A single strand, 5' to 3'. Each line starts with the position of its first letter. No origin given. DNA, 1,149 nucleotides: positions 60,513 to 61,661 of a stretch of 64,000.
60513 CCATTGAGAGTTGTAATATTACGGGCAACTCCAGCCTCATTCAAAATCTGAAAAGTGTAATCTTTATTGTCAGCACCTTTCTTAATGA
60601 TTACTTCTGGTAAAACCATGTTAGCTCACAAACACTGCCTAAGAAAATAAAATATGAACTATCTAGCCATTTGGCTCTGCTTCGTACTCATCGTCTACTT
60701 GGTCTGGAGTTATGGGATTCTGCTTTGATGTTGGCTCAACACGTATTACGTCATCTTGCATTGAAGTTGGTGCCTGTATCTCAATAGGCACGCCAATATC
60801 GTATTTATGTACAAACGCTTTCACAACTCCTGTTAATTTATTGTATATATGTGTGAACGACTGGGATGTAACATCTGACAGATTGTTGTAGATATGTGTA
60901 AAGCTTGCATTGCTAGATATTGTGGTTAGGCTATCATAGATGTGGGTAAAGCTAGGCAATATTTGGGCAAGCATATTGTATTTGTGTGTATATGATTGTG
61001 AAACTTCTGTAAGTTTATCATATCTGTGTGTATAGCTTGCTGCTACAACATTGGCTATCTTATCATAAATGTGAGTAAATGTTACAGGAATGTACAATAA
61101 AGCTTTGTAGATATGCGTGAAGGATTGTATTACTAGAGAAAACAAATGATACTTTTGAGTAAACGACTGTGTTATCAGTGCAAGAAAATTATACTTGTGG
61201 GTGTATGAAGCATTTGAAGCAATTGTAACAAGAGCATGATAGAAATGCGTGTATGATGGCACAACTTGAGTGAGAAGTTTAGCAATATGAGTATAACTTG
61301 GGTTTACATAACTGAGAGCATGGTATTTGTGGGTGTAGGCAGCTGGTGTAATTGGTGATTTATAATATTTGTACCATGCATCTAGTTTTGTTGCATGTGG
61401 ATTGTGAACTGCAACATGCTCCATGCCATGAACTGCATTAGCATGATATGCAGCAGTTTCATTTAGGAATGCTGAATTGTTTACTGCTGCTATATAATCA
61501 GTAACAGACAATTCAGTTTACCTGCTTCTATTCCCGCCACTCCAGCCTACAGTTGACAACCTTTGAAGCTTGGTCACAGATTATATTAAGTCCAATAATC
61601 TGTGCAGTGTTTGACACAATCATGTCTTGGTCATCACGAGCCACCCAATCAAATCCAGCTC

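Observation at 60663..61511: Structural-module protein built from about 13 tandem copies of a 14-residue S(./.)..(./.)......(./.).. repeat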

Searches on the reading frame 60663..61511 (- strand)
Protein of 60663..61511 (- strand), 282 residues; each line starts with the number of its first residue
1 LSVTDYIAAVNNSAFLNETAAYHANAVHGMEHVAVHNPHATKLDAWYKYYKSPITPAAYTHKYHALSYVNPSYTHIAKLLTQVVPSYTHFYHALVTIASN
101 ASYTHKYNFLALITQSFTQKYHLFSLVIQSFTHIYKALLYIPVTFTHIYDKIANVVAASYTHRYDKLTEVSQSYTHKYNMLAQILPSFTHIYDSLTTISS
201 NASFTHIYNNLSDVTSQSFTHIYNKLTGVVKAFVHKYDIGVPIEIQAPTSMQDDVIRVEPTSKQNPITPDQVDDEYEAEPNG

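Call 7: search_protein_families(library=pfam, proteins=[window:60663-61511:-], max_evalue=0.1)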
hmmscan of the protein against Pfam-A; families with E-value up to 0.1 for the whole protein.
window:60663-61511:- (282 aa): 1 family
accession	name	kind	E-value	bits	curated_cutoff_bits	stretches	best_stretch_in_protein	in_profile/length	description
PF22545.2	2CompARG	-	0.045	14.2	27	0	93-211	17-121/170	2-Component system ADP-ribose glycohydrolase domain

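Call 8: search_protein_families(library=phrogs, proteins=[window:60663-61511:-], max_evalue=0.1)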
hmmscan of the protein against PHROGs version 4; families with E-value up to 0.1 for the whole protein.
window:60663-61511:- (282 aa): 3 families
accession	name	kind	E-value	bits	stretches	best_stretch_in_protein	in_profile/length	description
phrog_5841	-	unknown function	0.0058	17.9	0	205-237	8-40/70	-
phrog_11429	-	unknown function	0.035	15.5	0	88-161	10-85/93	-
phrog_12154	-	DNA, RNA and nucleotide metabolism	0.068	14.5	0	133-180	4-51/98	DNA helicase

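Call 9: search_dna_similar(query=window:60663-61511:-, collection=phages, mode=protein, max_evalue=0.001)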
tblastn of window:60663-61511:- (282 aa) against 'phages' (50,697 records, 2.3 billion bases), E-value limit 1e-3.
No match.

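Call 11: find_homologous_proteins(query=window:60663-61511:-, max_evalue=0.001)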
Query window:60663-61511:-: 391 candidates shared short words with the query, none scored E <= 0.001.

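Call 13: find_encoding_contigs(protein=window:60663-61511:-, flank=10000)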
Protein window:60663-61511:- (282 aa): no gene with exactly this product is on record in the collection.
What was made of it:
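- Tried and rejected: Exact look-up of the protein in the contig collection (call 13).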

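Call 14: find_related_loci(query=window:60663-61511:-, collection=viral_contigs, flank=10000)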
Query window:60663-61511:- (282 aa) in viral_contigs; peptide patterns used: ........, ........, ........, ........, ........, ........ (x = any residue, [..] = any of these).
3 stretches matched a pattern, but none encodes a relative of the query by tblastn (E <= 1e-3).

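Call 20: search_solved_structures(query=window:60663-61511:-, max_evalue=10)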
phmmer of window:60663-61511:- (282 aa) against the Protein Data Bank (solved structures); distinct sequences matched with E-value up to 10: 0.

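Call 25: search_protein_representatives(protein=window:60663-61511:-)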
Query: 282 residues. Proteins with E-value up to 0.001 (for the whole library): 85; up to 1e-10: 40; up to 1e-30: 20. The best 85 are listed.
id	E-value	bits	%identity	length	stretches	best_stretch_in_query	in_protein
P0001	2.3e-63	230.9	36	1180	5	60-227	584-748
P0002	1.2e-62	228.6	40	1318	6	102-224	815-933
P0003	1.6e-60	221.6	35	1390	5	48-239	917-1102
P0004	3.1e-58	214.1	37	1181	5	79-243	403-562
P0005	1.3e-54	202.2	40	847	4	98-224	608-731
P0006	2.2e-51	191.6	34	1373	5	118-252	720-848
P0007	4.9e-50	187.2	40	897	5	67-224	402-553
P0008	8.7e-46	173.3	32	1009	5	60-240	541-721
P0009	4.1e-45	171.1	35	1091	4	96-228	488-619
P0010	3.8e-43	164.6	37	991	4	102-239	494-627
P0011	6.7e-41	157.3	37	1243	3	50-239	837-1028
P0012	1.7e-40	155.9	37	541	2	87-234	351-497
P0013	8.6e-39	150.4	35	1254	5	59-190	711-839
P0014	1.3e-38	149.7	33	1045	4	59-238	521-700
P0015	2.7e-36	142.2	34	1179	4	67-242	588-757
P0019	3.2e-33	132.1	31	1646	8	57-256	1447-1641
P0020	1.7e-32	129.7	39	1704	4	80-203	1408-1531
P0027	3.3e-25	105.8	39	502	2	100-239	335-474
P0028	7.4e-22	94.8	42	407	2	102-238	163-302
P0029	1.7e-21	93.7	40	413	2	100-239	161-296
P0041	1.9e-10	57.5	38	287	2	102-198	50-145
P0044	1.1e-09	55.0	29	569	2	90-224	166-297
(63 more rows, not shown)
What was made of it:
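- On Unnamed 'THKY' 14-residue repeat family (metagenomic, hypothetical proteins): The best is 2.3e-63, with 36-40% identity over 120-190 aa (call 25).
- There are 85 homologues (call 25).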

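Call 27: search_protein_families(library=pfam, proteins=[P0001, P0002, P0003, P0005, P0012, P0019, P0020, P0028, P0041], max_evalue=0.01)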
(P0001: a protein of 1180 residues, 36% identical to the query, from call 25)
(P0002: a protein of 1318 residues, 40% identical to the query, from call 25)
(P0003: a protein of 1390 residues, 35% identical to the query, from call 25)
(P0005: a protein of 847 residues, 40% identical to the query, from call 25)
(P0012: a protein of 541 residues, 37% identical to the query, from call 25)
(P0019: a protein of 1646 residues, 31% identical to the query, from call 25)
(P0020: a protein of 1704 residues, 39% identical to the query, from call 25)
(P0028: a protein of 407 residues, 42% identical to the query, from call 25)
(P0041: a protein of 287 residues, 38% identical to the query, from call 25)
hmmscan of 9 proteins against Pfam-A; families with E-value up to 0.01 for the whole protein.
P0001 (1180 aa): 0 families

P0002 (1318 aa): 1 family
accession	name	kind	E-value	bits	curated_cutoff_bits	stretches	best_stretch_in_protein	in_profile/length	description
PF06439.18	3keto-disac_hyd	-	9.9e-07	29.4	26.8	1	546-703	40-180/187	3-keto-disaccharide hydrolase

P0003 (1390 aa): 1 family
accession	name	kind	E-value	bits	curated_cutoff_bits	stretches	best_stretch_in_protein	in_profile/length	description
PF24932.1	UBA_NBR1_C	-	3.1e-06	27.4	27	0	760-773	24-37/40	Next to BRCA1 gene 1 protein-like, C-terminal UBA domain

P0005 (847 aa): 0 families

P0012 (541 aa): 1 family
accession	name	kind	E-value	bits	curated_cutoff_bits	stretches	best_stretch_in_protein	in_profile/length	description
PF22834.3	Polo_box_4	-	0.00027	21.8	27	0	312-364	30-81/85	Polo box domain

P0019 (1646 aa): 1 family
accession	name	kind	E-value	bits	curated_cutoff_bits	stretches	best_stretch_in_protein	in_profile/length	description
PF00788.29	RA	-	1.6e-07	32.3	21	0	1533-1570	22-55/93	Ras association (RalGDS/AF-6) domain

P0020 (1704 aa): 1 family
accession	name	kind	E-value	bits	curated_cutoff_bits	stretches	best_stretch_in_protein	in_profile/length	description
PF12138.14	Spherulin4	-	5.8e-40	137.8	30.2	1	1007-1233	2-235/239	Spherulation-specific family 4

P0028 (407 aa): 0 families

P0041 (287 aa): 1 family
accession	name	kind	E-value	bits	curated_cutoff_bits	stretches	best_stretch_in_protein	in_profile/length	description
PF10046.14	BLOC1_2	-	0.0032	18.2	33.4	0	99-129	10-40/96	Biogenesis of lysosome-related organelles complex-1 subunit 2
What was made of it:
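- Some members carry 3keto-disac_hyd or Spherulin4 domains (call 27). Relatives reach 1,900 aa and carry lectin-like and glycosidase-like domains (calls 25, 27).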

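Call 28: list_cluster_members(proteins=[P0001, P0002, P0003, P0004, P0005, P0012, P0019, P0028, P0041, P0027])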
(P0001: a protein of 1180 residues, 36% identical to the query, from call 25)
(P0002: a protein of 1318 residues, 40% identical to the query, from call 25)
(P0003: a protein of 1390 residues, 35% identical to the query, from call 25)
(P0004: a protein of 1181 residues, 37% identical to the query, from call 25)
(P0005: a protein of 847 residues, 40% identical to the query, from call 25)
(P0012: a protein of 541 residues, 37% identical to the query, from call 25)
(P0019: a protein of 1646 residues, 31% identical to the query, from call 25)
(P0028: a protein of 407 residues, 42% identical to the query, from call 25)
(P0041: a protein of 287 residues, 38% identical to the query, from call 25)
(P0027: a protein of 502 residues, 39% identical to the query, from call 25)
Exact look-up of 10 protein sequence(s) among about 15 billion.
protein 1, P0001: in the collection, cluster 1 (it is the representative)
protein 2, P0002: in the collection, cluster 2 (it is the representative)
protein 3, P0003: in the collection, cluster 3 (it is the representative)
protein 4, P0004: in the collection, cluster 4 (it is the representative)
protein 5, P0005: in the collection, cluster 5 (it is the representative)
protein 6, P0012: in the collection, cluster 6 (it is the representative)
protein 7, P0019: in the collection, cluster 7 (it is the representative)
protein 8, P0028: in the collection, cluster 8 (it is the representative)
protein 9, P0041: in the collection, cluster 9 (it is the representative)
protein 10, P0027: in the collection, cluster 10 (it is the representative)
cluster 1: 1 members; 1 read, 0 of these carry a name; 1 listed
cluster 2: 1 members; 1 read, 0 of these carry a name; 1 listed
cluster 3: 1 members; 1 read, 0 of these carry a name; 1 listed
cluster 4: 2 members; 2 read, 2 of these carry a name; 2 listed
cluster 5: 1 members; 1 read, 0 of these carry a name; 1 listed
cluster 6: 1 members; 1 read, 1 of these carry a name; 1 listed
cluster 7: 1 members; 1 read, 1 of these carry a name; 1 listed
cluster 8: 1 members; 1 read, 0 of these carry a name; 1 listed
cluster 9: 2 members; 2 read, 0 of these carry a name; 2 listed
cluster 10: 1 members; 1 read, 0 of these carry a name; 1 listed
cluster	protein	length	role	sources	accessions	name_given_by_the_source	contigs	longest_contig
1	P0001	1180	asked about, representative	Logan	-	-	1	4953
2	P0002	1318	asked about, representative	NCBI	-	-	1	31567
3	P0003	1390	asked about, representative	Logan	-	-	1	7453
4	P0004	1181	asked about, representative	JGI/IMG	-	hypothetical protein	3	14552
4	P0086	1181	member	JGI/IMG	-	hypothetical protein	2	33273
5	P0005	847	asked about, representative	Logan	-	-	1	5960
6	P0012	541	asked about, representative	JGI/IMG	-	uncharacterized protein (UPF0147 family)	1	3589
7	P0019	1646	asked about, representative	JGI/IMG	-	hypothetical protein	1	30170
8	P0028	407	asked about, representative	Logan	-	-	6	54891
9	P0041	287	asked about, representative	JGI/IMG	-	-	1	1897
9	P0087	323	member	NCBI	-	-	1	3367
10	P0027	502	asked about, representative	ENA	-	-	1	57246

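Call 29: find_encoding_contigs(protein=P0028, flank=10000, max_places=3)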
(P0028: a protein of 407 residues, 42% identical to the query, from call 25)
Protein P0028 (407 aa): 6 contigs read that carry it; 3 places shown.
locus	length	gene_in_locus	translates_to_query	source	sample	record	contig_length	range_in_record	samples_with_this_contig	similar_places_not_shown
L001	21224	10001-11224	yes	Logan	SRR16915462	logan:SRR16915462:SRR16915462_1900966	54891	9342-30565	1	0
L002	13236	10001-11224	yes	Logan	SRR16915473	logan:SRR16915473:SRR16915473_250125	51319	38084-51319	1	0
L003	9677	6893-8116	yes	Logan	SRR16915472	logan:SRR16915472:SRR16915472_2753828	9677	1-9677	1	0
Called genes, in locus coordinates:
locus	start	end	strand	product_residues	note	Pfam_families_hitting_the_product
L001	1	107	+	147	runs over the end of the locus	-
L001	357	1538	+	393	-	-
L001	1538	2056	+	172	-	-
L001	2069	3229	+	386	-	PF25209:Phage_capsid_4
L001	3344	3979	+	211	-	-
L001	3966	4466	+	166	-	PF00132:Hexapep, PF25084:LbH_EIF2B (weak), PF25087:GMPPB_C (faint), PF00132:Hexapep, PF14602:Hexapep_2 (weak)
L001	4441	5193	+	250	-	PF04909:Amidohydro_2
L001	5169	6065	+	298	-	-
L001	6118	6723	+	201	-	-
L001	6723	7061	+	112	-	-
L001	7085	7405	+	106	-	-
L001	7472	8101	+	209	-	-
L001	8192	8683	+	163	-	-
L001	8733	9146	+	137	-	-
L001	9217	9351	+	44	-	-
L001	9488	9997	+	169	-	-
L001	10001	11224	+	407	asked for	-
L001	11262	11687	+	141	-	-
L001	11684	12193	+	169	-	-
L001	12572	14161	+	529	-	-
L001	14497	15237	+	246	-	PF18906:Phage_tube_2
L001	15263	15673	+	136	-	-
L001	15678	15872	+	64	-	-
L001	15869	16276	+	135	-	-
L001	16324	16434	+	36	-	PF24434:DUF7557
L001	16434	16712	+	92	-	-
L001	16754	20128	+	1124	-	-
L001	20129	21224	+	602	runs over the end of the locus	-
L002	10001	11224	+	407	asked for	-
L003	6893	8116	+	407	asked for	-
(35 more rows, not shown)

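Call 30: find_encoding_contigs(protein=P0027, flank=10000, max_places=3)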
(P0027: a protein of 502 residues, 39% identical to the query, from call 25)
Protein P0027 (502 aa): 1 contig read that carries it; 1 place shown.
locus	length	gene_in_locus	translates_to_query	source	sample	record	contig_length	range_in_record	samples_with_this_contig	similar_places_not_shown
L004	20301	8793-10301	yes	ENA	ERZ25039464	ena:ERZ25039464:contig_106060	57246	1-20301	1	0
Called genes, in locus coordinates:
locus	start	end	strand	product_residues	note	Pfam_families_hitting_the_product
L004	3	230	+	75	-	?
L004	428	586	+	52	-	-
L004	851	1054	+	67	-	-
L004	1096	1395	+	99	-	-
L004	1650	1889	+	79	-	-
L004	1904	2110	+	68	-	-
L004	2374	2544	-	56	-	-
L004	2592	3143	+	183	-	-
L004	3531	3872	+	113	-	-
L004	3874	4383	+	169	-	-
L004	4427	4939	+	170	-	-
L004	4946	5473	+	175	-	-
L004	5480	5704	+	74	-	-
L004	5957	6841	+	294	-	-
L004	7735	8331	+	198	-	-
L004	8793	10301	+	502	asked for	-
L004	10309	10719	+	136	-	-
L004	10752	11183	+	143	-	-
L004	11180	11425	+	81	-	-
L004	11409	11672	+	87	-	-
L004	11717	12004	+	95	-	-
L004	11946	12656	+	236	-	PF18906:Phage_tube_2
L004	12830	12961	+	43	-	-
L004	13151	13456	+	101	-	-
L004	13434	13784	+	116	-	-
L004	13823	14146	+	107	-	-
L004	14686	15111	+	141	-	-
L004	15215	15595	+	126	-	-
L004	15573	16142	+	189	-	-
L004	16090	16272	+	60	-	-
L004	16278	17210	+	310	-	-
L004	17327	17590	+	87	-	-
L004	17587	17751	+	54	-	-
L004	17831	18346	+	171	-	-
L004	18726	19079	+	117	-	-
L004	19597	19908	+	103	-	-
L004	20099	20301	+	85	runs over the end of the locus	-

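Call 44: search_protein_families(library=phrogs, proteins=[P0028, P0029, P0012, P0027, P0005, P0041, P0044], max_evalue=0.01)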
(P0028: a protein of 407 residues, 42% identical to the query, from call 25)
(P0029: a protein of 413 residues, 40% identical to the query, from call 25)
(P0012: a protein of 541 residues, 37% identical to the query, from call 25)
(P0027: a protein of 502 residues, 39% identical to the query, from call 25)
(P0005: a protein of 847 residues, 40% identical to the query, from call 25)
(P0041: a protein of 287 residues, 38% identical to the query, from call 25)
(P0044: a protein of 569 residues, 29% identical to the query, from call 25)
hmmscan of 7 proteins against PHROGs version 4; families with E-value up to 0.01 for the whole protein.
P0028 (407 aa): 0 families

P0029 (413 aa): 0 families

P0012 (541 aa): 1 family
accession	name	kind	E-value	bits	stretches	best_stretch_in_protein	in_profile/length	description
phrog_18856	-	unknown function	0.00012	22.9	0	345-374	106-135/220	-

P0027 (502 aa): 2 families
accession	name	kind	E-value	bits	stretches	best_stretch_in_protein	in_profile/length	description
phrog_5211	-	unknown function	0.00042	21.5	0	228-305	16-92/112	-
phrog_7157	-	unknown function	0.00084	20.2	0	270-297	4-31/69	-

P0005 (847 aa): 1 family
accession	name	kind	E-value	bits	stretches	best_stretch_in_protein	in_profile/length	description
phrog_3771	-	unknown function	0.0087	17.2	0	527-566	24-63/94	-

P0041 (287 aa): 0 families

P0044 (569 aa): 0 families

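Call 45: predict_structure(alignment_id=A2)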
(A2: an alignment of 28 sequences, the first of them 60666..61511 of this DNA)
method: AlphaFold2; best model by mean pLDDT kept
length: 282 residues; sequences in the alignment: 28
mean_pLDDT: 51.9   pTM: 0.41
mean pLDDT of the five models: 51.9, 46.2, 37.4, 36.8, 30.1
residues with pLDDT >= 90: 0; 70-90: 0; 50-70: 185; < 50: 97
segments of 3 or more residues with pLDDT < 50: 13-53, 226-228, 237-276
pLDDT, mean of each block of 10 residues (from residue 1): 57 48 36 33 43 54 56 54 58 53 59 58 59 60 61 58 57 60 57 54 60 58 51 48 35 34 41 48 51
secondary structure, 60 per line:
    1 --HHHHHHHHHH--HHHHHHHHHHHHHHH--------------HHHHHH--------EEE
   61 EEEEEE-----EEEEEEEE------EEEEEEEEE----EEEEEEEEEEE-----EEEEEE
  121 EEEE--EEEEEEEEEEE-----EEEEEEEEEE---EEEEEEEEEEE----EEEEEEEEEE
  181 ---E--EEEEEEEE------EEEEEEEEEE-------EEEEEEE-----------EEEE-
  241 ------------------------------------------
elements in order: H3-12 H15-29 H44-49 E58-66 E72-79 E86-94 E99-109 E115-124 E127-137 E143-152 E156-166 E171-180 E187-194 E201-210 E218-224 E236-239

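Call 47: fold_search(model_id=the predicted structure, library=pdb)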
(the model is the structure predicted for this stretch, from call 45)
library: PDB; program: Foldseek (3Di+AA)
matches with E <= 10: 34; with E <= 0.001: 0
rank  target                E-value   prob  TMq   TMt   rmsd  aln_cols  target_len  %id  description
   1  9a7k_B                2.7e-01  0.14  0.20  0.15  15.6       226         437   11  Integrative model of SUFB-SUFD by crosslinking MS and deep learning (released 2024-09-18)
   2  5ny0                  1.4e+00  0.02  0.12  0.10  18.0       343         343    9  L. reuters 100-23 SRRP (released 2018-03-21)
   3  9u4u_A                1.9e+00  0.01  0.10  0.14  14.6       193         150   10  Structure of the functional amyloid FapC from Pseudomonas sp.UK4 (released 2025-08-06)
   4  4dn7_A                2.2e+00  0.12  0.31  0.24   8.9       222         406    7  CRYSTAL STRUCTURE OF putative ABC transporter, ATP-binding protein from Methanosarcina mazei Go1 (released 2012-02-22)
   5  9a7k_A                2.2e+00  0.04  0.17  0.12  15.5       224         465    8  Integrative model of SUFB-SUFD by crosslinking MS and deep learning (released 2024-09-18)
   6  6n2b_A                2.3e+00  0.02  0.12  0.11  17.3       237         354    6  The Crystal Structure of Caldicellulosiruptor kristjanssonii Tapirin C-terminal domain (released 2018-12-19)
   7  2iu8_B                2.4e+00  0.01  0.08  0.08  17.1       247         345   10  Chlamydia trachomatis LpxD with 25mM UDPGlcNAc (Complex I) (released 2007-02-20)
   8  4phb                  2.6e+00  0.02  0.14  0.15  16.1       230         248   10  Structure of the polysaccharide lyase-like protein Cthe_2159 from C. thermocellum, Gadolinium derivative (released 2014-08-27)
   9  9h78_B                2.9e+00  0.05  0.22  0.21  15.1       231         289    7  [FeS] cluster-loaded SMS complex from M. jannaschii (released 2025-06-04)
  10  4kh3                  3.0e+00  0.02  0.15  0.10  16.6       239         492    8  Structure of a bacterial self-associating protein (released 2014-01-15)
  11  2wlg_C                3.4e+00  0.01  0.09  0.09  15.8       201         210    9  Crystallographic analysis of the polysialic acid O-acetyltransferase OatWY (released 2009-06-30)
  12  5awg_B                3.8e+00  0.04  0.21  0.17  19.3       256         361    8  Crystal structure of Hg-bound SufB-SufC-SufD complex from Escherichia coli (released 2015-11-11)
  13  5c1e                  3.8e+00  0.01  0.14  0.13  16.2       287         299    7  Crystal Structure of the Pectin Methylesterase from Aspergillus niger in Penultimately Deglycosylated Form (N-acetylgluc (released 2015-07-01)
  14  5awg_F                4.2e+00  0.03  0.18  0.15  17.4       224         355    6  Crystal structure of Hg-bound SufB-SufC-SufD complex from Escherichia coli (released 2015-11-11)
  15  8bke_AAA              4.7e+00  0.01  0.12  0.09  17.9       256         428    8  Crystal structure of the Klebsiella phage KP34p57 capsular depolymerase (released 2023-08-30)
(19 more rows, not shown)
